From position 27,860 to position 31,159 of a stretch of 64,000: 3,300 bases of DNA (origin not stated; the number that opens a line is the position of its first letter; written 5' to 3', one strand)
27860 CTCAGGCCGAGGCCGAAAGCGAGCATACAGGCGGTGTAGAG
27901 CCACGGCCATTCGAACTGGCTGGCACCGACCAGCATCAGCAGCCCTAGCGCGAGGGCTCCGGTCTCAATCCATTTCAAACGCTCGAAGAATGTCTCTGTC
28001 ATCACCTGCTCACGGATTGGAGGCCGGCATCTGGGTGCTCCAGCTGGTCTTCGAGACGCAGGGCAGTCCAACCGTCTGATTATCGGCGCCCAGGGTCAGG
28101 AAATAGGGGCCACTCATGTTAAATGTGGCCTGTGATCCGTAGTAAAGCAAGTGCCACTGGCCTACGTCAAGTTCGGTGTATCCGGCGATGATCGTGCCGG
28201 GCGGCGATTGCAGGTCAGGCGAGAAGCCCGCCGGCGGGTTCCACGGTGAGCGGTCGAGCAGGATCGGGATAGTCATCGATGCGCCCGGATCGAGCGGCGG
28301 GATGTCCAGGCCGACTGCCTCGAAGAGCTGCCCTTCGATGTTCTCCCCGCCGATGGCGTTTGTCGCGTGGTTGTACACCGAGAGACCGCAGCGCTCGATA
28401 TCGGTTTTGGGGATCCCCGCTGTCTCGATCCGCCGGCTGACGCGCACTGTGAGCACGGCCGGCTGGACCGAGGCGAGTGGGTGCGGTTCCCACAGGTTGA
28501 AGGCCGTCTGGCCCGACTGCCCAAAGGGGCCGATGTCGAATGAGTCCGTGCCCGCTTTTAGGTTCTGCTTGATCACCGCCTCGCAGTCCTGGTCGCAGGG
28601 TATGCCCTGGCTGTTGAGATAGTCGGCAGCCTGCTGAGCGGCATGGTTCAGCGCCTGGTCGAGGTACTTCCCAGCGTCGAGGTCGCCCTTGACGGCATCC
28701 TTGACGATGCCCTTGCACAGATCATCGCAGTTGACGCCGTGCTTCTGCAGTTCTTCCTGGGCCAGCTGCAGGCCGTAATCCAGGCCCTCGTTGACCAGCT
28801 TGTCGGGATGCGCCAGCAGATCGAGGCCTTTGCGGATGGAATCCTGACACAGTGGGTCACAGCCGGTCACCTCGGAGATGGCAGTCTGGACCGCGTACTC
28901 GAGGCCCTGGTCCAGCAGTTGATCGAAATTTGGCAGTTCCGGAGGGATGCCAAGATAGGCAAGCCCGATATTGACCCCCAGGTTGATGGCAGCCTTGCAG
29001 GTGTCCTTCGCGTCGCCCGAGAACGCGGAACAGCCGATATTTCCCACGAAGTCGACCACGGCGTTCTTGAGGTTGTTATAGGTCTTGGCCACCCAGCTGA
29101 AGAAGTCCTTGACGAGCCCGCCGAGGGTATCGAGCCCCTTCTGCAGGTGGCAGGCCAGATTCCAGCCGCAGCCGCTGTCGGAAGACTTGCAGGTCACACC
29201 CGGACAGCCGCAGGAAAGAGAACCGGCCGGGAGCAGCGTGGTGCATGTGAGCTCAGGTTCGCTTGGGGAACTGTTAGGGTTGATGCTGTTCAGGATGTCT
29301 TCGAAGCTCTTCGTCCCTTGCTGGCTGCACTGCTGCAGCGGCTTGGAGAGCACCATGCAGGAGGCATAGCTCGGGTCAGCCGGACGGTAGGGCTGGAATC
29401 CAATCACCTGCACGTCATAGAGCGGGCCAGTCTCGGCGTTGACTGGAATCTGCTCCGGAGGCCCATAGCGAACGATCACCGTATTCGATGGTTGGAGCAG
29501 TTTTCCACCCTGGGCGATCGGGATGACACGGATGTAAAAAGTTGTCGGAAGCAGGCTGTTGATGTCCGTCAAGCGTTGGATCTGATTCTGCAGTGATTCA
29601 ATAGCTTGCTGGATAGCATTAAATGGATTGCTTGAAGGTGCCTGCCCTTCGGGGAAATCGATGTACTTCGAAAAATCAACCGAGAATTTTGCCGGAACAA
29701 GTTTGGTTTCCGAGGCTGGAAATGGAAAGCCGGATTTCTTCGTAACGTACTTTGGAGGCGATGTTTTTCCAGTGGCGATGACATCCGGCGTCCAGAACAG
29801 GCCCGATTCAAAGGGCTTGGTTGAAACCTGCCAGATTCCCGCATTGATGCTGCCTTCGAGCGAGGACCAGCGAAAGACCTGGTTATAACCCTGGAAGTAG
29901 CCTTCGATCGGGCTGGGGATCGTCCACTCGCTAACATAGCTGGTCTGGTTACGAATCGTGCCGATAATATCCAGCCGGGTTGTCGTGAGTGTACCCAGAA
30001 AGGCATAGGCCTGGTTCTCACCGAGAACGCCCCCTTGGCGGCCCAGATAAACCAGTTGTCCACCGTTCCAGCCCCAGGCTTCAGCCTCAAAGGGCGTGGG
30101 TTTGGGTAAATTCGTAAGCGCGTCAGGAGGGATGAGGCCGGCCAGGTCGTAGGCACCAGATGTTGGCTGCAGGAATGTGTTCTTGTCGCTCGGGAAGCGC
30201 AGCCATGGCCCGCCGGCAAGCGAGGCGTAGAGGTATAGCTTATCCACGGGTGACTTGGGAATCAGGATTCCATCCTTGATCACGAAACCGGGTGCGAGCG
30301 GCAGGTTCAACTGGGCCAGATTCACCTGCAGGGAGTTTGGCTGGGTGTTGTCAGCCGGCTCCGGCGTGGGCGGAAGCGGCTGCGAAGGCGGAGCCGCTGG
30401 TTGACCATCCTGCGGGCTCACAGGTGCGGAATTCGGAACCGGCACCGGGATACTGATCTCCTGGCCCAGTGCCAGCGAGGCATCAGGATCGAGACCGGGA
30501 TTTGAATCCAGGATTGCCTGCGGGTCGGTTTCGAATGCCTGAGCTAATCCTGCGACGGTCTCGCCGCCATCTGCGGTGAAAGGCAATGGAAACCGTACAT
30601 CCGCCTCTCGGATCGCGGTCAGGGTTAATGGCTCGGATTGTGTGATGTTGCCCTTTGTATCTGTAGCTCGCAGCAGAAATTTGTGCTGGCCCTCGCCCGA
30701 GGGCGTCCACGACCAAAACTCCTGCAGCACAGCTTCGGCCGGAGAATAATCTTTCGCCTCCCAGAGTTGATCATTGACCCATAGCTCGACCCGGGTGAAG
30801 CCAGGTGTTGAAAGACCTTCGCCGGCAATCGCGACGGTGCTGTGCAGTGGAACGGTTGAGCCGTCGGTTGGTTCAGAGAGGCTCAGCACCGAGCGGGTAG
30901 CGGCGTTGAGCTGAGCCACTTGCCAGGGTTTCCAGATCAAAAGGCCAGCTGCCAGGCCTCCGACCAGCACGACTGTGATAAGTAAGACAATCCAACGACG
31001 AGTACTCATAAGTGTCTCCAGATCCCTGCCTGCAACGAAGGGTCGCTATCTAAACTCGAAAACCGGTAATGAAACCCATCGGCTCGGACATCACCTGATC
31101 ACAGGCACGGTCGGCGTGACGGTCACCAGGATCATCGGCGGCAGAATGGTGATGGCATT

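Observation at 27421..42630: Candidate undescribed surface system: an all-exported 9-gene cluster facing an XRE-NTPase-TPR regulator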

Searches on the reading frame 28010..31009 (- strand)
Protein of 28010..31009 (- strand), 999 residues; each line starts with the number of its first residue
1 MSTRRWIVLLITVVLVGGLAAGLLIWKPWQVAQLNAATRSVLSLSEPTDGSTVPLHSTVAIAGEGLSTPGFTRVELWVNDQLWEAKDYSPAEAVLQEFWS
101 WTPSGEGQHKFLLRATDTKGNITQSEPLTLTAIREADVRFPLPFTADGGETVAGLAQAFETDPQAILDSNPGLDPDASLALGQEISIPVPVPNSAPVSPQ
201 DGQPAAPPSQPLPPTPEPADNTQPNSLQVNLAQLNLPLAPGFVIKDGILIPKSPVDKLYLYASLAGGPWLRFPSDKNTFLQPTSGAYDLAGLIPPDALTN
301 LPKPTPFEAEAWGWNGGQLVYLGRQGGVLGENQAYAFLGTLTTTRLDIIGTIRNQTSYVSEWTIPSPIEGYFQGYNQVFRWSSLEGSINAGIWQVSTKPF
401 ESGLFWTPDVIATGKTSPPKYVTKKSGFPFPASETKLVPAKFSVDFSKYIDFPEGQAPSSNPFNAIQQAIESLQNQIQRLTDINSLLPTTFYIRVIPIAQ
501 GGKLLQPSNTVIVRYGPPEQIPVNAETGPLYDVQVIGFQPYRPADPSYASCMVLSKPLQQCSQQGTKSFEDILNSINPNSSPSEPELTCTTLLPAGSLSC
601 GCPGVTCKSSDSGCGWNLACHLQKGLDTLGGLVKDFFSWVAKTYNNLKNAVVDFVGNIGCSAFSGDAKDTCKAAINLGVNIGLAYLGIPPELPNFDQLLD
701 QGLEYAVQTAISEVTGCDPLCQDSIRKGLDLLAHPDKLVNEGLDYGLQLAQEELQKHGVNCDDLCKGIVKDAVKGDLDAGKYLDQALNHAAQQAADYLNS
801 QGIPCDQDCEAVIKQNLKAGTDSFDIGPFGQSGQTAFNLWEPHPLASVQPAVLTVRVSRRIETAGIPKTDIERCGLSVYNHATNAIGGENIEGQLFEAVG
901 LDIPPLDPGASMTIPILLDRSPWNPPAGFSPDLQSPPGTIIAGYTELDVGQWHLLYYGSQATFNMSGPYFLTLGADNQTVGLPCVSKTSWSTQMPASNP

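Call 4: search_protein_families(library=pfam, max_evalue=0.1, proteins=[window:28010-31009:-])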
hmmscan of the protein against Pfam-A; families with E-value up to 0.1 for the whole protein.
window:28010-31009:- (999 aa): 2 families
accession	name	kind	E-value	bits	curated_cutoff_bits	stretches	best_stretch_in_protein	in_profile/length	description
PF01476.26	LysM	-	2e-05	24.9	20.9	1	149-188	6-43/43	LysM domain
PF17957.7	Big_7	-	0.0038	18.3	24.1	1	42-93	3-54/70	Bacterial Ig domain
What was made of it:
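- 28010..31009 (-): BIG2 (999 aa). Domain order: N-terminal membrane anchor, Big_7-like Ig, LysM, Pro-rich stalk, beta domains, helical signature domain with three CDxxC motifs, C-terminal beta domain. LysM at 24.9 bits against a cut-off of 20.9 (call 4).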

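Call 5: search_protein_families(library=ncbifam, max_evalue=0.1, proteins=[window:28010-31009:-])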
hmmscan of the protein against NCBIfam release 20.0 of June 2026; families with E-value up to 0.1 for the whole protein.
window:28010-31009:- (999 aa): 0 families

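Call 10: find_homologous_proteins(query=window:28010-31009:-)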
Query window:28010-31009:- (999 aa): 18 proteins with E <= 0.001 among 8000 candidates.
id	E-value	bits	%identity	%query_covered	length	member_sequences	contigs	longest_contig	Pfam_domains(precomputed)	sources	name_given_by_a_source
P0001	0.0e+0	2317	100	100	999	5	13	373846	PF01476.27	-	-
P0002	0.0e+0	1792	75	100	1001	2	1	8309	-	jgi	jgi:hypothetical protein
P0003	0.0e+0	1779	75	100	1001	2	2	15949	PF01476.27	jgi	jgi:hypothetical protein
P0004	0.0e+0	1658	69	100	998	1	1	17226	PF01476.27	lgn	-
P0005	1.1e-263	896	42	100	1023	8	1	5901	-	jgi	jgi:hypothetical protein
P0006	1.6e-189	650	35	100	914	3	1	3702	PF01476.27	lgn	-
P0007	1.9e-186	640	39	87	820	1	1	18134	-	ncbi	ncbi:MAG TPA: hypothetical protein VIU38_07275, partial [Anaerolineales bacterium]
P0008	4.0e-184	632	35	99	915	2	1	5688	PF01476.27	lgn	-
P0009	1.5e-176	607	35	94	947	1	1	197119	PF17957.8,PF01476.27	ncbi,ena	-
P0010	3.8e-172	593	34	99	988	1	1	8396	PF01476.27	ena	-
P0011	1.1e-171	591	37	69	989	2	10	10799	PF01476.27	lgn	-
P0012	6.7e-169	582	37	69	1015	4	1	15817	-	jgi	-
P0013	2.3e-166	574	36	96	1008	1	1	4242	PF01476.27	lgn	-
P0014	1.0e-158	548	34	99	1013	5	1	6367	PF17957.8,PF01476.27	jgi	-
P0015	1.1e-131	459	31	96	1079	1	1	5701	PF01476.27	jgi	jgi:LysM repeat protein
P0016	1.8e-95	339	30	77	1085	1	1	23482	PF01476.27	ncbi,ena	-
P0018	9.4e-32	128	25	54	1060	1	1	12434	PF17957.8,PF01476.27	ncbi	-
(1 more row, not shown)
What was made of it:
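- On LysM (PF01476), in BIG2: Also precomputed for most BIG2 homologs (call 10).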

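Call 11: find_encoding_contigs(protein=P0009, flank=10000, max_places=2)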
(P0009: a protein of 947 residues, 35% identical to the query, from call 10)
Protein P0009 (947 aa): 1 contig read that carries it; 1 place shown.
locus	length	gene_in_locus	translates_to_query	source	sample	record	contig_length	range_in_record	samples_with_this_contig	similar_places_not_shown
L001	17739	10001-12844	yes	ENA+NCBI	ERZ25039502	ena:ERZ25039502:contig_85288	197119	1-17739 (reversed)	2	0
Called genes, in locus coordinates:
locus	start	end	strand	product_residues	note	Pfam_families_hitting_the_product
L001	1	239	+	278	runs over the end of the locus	PF01149:Fapy_DNA_glyco, PF06831:H2TH, PF06827:zf-FPG_IleRS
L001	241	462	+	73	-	-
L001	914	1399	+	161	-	PF00578:AhpC-TSA, PF08534:Redoxin (weak), PF13905:Thioredoxin_8 (weak)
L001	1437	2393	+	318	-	PF00174:Oxidored_molyb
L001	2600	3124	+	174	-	PF01794:Ferric_reduct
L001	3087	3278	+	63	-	-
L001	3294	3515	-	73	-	-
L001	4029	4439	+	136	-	PF01323:DSBA, PF13462:Thioredoxin_4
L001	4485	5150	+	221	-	PF01712:dNK, PF13238:AAA_18 (weak)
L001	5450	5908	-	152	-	PF07609:DUF1572, PF04978:MST, PF12867:DinB_2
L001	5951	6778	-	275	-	PF00932:LTD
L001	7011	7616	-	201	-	-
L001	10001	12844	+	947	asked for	PF17957:Big_7 (faint), PF01476:LysM (weak)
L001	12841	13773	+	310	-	-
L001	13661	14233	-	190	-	-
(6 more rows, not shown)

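Call 12: find_encoding_contigs(protein=P0016, flank=10000, max_places=2)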
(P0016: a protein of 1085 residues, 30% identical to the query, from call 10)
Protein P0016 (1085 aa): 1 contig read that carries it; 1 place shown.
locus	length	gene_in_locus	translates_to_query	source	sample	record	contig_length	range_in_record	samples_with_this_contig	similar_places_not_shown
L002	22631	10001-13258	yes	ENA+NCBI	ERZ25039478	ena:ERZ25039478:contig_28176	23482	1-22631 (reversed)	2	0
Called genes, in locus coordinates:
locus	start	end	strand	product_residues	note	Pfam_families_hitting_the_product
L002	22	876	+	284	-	PF13191:AAA_16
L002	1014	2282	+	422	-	PF13424:TPR_12 (faint)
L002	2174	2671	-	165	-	-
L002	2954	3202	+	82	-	-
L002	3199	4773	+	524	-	PF07969:Amidohydro_3, PF01979:Amidohydro_1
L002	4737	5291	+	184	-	PF17851:GH43_C2, PF07081:DUF1349 (faint)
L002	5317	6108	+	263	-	PF17851:GH43_C2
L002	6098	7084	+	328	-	PF07969:Amidohydro_3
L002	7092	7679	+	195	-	PF01471:PG_binding_1, PF09374:PG_binding_3 (faint), PF01471:PG_binding_1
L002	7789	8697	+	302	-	PF13458:Peripla_BP_6, PF01094:ANF_receptor (faint)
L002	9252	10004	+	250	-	PF16158:N_BRCA1_IG, PF17957:Big_7 (weak)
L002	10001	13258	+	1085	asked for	PF01476:LysM (weak)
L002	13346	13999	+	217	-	-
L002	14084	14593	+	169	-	-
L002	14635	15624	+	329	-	-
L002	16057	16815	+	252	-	-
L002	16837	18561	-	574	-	PF02463:SMC_N, PF13476:AAA_23, PF13555:AAA_29 (weak)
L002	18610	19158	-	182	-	-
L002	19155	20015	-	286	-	PF01513:NAD_kinase, PF20143:NAD_kinase_C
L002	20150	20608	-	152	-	PF12705:PDDEXK_1 (weak)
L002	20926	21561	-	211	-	-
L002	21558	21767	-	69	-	-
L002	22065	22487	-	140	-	PF00436:SSB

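Call 13: find_encoding_contigs(protein=P0001, flank=10000, max_places=3)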
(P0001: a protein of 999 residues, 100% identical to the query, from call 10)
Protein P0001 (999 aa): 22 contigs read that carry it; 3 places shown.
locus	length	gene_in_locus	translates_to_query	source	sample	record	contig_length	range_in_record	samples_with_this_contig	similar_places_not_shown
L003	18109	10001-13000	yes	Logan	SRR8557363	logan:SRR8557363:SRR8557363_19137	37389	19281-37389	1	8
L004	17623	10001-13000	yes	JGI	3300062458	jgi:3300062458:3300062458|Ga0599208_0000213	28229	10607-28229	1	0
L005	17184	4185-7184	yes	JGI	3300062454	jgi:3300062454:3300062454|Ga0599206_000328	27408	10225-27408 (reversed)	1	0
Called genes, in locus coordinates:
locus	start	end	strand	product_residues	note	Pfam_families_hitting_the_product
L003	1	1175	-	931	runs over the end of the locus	PF13560:HTH_31 (faint), PF00931:NB-ARC (weak), PF13401:AAA_22, PF07719:TPR_2 (faint), PF13176:TPR_7 (faint), PF13181:TPR_8 (faint), PF17874:TPR_MalT (weak), PF13424:TPR_12 (weak), +3 more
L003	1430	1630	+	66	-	-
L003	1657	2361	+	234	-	PF06439:3keto-disac_hyd, PF21708:Glyco_hydro_59_C (weak)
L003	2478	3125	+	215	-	PF12079:DUF3558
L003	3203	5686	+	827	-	-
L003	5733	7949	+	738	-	PF19527:DUF6055 (faint)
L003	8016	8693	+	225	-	-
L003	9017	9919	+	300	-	PF17957:Big_7 (faint)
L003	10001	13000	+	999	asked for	PF01476:LysM (faint)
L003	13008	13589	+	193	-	-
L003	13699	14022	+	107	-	PF07883:Cupin_2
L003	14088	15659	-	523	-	-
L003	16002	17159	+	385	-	-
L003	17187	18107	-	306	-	?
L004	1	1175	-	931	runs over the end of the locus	PF13560:HTH_31 (faint), PF00931:NB-ARC (weak), PF13401:AAA_22, PF07719:TPR_2 (faint), PF13176:TPR_7 (faint), PF13181:TPR_8 (faint), PF17874:TPR_MalT (weak), PF13424:TPR_12 (weak), +3 more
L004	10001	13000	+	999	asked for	PF01476:LysM (faint)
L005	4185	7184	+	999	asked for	PF01476:LysM (faint)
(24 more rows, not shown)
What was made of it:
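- Checked: Independent gene calls on public contigs of the same organism give the same set: 66, 239, 215, 827, 738, 233, 300, 999 and 193 aa (call 13). BIG1 most likely starts at 37807 (827 aa) and the DUF3558 gene at 38532 (215 aa) (call 13).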

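Call 15: find_encoding_contigs(protein=P0007, flank=10000, max_places=1)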
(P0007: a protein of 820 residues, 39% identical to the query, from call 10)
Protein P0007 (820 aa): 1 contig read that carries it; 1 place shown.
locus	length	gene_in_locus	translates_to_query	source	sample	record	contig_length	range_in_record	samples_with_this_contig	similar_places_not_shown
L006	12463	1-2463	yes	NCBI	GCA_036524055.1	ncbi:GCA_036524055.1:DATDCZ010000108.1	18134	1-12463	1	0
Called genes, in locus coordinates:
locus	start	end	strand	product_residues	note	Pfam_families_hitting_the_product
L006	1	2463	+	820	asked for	?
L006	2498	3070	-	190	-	PF01966:HD (faint)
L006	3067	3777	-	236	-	PF02698:DUF218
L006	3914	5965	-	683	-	PF00528:BPD_transp_1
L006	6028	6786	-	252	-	PF00005:ABC_tran, PF13304:AAA_21 (faint)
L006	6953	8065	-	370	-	PF12974:Phosphonate-bd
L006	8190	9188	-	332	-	PF12974:Phosphonate-bd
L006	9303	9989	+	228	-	PF14014:DUF4230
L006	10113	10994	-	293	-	-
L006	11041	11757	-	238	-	PF00702:Hydrolase, PF12710:HAD, PF13419:HAD_2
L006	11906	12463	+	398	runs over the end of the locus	PF08239:SH3_3 (weak)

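Call 16: find_encoding_contigs(protein=P0012, flank=10000, max_places=1)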
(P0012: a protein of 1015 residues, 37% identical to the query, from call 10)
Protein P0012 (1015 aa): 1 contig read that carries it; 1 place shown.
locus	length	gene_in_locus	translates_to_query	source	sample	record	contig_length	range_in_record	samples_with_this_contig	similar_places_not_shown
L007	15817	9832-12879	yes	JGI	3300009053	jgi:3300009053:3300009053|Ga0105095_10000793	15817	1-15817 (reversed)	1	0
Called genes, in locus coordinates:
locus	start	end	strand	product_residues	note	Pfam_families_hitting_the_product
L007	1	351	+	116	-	PF03100:CcmE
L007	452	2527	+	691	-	PF01578:Cytochrom_C_asm, PF16327:CcmF_C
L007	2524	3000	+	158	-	PF03918:CcmH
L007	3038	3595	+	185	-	PF00578:AhpC-TSA, PF08534:Redoxin, PF00085:Thioredoxin (weak), PF13098:Thioredoxin_2 (weak), PF13905:Thioredoxin_8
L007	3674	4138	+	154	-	PF13240:Zn_Ribbon_1 (weak)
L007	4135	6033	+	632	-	PF13442:Cytochrome_CBB3, PF00034:Cytochrom_C, PF13442:Cytochrome_CBB3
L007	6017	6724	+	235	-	PF00005:ABC_tran, PF13304:AAA_21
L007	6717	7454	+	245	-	PF03379:CcmB, PF12698:ABC2_membrane_3 (weak)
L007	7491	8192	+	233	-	PF01578:Cytochrom_C_asm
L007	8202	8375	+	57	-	-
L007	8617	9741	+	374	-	PF17957:Big_7 (faint), PF16158:N_BRCA1_IG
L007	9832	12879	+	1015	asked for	-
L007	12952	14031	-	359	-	PF01321:Creatinase_N, PF00557:Peptidase_M24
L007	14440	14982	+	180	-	-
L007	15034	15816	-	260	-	?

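Call 17: find_encoding_contigs(protein=P0018, flank=10000, max_places=1)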
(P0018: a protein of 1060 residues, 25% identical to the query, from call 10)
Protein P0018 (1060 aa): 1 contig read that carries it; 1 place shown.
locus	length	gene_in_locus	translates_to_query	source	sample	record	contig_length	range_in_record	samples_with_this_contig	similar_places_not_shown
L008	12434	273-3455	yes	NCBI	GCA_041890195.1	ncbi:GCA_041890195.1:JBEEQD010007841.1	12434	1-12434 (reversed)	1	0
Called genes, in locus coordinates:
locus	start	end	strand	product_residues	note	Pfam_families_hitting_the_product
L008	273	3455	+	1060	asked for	PF17957:Big_7 (weak), PF01476:LysM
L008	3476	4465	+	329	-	-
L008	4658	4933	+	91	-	PF02518:HATPase_c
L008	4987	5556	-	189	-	PF02441:Flavoprotein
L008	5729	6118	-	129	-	PF21758:LpdD_chaperone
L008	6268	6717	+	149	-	PF02566:OsmC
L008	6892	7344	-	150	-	-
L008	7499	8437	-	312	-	PF01261:AP_endonuc_2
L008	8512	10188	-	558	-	PF00923:TAL_FSA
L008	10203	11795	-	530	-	PF16257:UxaE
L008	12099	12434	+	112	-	?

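Call 52: search_protein_families(library=padloc, max_evalue=0.001, proteins=[window:28010-31009:-])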
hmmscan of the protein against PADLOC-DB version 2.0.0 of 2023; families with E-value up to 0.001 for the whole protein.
window:28010-31009:- (999 aa): 0 families

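Call 56: search_protein_families(library=phrogs, max_evalue=0.01, proteins=[window:28010-31009:-])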
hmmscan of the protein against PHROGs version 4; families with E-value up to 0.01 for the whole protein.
window:28010-31009:- (999 aa): 0 families

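Call 59: search_protein_families(library=pfam, max_evalue=0.05, proteins=[L002:13346-13999:+, L002:14084-14593:+, L002:14635-15624:+, L002:16057-16815:+])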
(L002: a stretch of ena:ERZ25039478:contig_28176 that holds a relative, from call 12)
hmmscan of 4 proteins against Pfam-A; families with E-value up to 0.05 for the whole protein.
L002:13346-13999:+ (217 aa): 1 family
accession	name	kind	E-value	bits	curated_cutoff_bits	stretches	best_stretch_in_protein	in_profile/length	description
PF06439.18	3keto-disac_hyd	-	0.0003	21.3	26.8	1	62-213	30-185/187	3-keto-disaccharide hydrolase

L002:14084-14593:+ (169 aa): 1 family
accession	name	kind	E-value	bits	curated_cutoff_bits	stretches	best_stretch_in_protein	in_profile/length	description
PF12079.13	DUF3558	-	0.00025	21.5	34.1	1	3-93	5-89/173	Protein of unknown function (DUF3558)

L002:14635-15624:+ (329 aa): 0 families

L002:16057-16815:+ (252 aa): 0 families

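Call 68: find_encoding_contigs(protein=P0004, flank=10000, max_places=1)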
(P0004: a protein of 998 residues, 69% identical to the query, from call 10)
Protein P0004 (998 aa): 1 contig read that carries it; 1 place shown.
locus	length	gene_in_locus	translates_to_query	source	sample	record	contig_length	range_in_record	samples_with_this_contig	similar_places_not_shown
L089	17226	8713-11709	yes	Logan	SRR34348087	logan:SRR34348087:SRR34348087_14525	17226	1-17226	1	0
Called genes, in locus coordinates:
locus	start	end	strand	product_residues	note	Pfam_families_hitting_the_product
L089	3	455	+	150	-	?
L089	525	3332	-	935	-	PF13560:HTH_31, PF00004:AAA (faint), PF13401:AAA_22 (weak), PF00515:TPR_1 (faint), PF07719:TPR_2 (faint), PF13181:TPR_8 (faint), PF13424:TPR_12 (faint)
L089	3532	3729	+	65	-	-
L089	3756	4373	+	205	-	PF12079:DUF3558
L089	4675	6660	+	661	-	PF19527:DUF6055 (weak)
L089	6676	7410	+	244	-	PF06439:3keto-disac_hyd (weak)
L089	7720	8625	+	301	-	-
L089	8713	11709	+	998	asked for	PF01476:LysM (weak)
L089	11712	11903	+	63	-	-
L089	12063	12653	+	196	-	-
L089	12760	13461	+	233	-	PF00027:cNMP_binding, PF13545:HTH_Crp_2, PF00325:Crp (weak)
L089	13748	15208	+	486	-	PF13473:Cupredoxin_1 (faint), PF00127:Copper-bind (weak), PF07732:Cu-oxidase_3, PF07731:Cu-oxidase_2 (weak)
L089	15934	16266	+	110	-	PF07883:Cupin_2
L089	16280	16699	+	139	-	PF00115:COX1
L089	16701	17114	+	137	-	PF00115:COX1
